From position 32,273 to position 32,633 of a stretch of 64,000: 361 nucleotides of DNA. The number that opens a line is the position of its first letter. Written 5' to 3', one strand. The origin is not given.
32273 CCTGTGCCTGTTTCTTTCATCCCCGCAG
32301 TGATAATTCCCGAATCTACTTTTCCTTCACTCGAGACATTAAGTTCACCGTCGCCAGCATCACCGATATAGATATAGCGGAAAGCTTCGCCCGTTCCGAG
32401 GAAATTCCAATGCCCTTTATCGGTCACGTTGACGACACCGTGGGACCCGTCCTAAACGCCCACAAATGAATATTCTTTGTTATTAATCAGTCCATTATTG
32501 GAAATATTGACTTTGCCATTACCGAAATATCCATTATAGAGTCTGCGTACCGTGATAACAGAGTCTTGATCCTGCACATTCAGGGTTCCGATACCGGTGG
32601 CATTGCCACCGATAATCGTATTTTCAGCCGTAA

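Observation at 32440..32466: A single in-frame TAG splits an otherwise continuous autotransporter reading frame of about 1,640 codons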

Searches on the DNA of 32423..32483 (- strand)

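Call 12: search_dna_similar(query=window:32423-32483:-, collection=ecoli_genomes, mode=near, max_rows=15)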
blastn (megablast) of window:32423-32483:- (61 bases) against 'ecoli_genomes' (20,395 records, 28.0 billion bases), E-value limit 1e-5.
Records with a match: 189; places in all: 189; records where one place covers at least 80% of the query: 189.
Genomes with a match: 189 of 5426; with a place that covers at least 80% of the query: 189. Places per genome that has any: lowest 1, median 1, highest 1. On chromosomes: 189 places; on plasmids: 0.
Best place of each record, by identity: 95-99% 187; 90-95% 2.
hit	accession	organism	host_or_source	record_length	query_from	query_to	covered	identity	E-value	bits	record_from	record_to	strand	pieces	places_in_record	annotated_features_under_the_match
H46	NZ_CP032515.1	Escherichia coli strain 118UI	Homo sapiens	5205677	1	61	100%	98.4%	2e-21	108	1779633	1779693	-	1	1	ECSE_1600 family autotransporter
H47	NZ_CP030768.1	Escherichia coli strain 2017C-4173W12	missing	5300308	1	61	100%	98.4%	2e-21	108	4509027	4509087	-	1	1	ECSE_1600 family autotransporter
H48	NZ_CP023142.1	Escherichia coli strain CFSAN061770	missing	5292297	1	61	100%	98.4%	2e-21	108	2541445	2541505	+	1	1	ECSE_1600 family autotransporter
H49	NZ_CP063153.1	Escherichia coli strain M7424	Homo sapiens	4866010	1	61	100%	98.4%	2e-21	108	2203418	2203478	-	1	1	ECSE_1600 family autotransporter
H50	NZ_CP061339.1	Escherichia coli strain M00057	Homo sapiens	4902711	1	61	100%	98.4%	2e-21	108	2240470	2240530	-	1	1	ECSE_1600 family autotransporter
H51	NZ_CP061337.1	Escherichia coli strain M11957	Homo sapiens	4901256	1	61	100%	98.4%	2e-21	108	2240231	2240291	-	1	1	ECSE_1600 family autotransporter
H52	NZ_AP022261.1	Escherichia coli strain WP8-S18-ESBL-07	-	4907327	1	61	100%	98.4%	2e-21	108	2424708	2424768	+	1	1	ECSE_1600 family autotransporter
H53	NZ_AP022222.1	Escherichia coli strain WP8-S17-ESBL-12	-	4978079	1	61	100%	98.4%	2e-21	108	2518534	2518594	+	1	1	ECSE_1600 family autotransporter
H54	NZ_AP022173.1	Escherichia coli strain WP7-S17-ESBL-01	-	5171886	1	61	100%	98.4%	2e-21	108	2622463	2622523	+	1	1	ECSE_1600 family autotransporter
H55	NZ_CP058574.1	Escherichia coli strain EC1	Homo sapiens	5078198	1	61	100%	98.4%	2e-21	108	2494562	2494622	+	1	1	ECSE_1600 family autotransporter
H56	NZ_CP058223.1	Escherichia coli strain 550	Homo sapiens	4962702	1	61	100%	98.4%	2e-21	108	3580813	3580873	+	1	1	ECSE_1600 family autotransporter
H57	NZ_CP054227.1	Escherichia coli strain EcPF15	Homo sapiens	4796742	1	61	100%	98.4%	2e-21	108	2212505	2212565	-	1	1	ECSE_1600 family autotransporter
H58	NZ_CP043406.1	Escherichia coli strain NMBU-W13E19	surface water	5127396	1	61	100%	98.4%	2e-21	108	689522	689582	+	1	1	ECSE_1600 family autotransporter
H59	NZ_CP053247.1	Escherichia coli strain SCU-482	Homo sapiens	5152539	1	61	100%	98.4%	2e-21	108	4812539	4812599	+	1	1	ECSE_1600 family autotransporter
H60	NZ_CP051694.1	Escherichia coli strain SCU-313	Homo sapiens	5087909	1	61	100%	98.4%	2e-21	108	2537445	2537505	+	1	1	ECSE_1600 family autotransporter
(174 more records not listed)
